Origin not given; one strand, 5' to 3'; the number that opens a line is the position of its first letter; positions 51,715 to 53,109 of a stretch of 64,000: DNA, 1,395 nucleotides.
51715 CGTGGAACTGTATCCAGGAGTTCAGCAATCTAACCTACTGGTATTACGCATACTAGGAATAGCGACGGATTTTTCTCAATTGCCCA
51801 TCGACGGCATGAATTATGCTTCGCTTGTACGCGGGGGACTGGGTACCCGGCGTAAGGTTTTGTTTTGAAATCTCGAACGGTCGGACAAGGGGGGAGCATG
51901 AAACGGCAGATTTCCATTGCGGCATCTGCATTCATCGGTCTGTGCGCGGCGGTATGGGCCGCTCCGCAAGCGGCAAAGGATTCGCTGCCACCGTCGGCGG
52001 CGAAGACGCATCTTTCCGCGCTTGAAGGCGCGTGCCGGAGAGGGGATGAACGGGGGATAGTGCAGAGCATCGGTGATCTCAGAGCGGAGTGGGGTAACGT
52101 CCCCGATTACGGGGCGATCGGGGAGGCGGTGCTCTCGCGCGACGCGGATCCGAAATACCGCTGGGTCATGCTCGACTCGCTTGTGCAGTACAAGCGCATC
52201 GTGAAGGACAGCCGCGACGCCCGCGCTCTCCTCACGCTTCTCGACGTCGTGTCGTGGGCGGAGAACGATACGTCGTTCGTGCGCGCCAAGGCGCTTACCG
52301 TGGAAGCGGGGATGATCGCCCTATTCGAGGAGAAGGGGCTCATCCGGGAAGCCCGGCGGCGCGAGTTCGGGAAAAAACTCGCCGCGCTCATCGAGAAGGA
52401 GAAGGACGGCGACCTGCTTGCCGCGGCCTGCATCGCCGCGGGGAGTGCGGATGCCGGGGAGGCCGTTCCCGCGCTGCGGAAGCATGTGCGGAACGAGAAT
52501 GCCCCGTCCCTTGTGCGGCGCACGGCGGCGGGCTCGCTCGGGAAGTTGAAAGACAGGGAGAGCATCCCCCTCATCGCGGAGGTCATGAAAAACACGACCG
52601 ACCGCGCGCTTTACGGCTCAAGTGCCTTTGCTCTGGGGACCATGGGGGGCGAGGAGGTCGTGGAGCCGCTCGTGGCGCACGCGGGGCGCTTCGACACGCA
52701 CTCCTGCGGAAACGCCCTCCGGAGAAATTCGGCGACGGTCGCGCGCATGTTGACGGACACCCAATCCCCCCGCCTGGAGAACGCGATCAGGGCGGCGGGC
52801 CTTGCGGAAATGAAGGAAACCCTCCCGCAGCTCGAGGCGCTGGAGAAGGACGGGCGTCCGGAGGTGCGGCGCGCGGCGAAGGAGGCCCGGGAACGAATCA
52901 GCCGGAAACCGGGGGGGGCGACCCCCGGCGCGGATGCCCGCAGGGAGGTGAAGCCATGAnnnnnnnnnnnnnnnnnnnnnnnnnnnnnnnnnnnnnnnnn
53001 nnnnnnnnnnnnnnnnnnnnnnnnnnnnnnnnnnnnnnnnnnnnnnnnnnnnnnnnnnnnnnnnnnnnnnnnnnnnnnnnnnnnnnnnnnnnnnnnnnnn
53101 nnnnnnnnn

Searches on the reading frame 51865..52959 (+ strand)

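Call 75: search_protein_families(library=pfam, proteins=[window:51865-52959:+], max_evalue=0.0001)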
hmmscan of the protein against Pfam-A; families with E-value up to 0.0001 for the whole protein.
window:51865-52959:+ (364 aa): 2 families
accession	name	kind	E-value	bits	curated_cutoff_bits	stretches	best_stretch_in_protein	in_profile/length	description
PF13646.12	HEAT_2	-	3.9e-17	62.8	27.7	2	171-257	3-87/88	HEAT repeats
PF03130.22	HEAT_PBS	-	2.3e-09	37.2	20.9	0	217-242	1-26/27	PBS lyase HEAT-like repeat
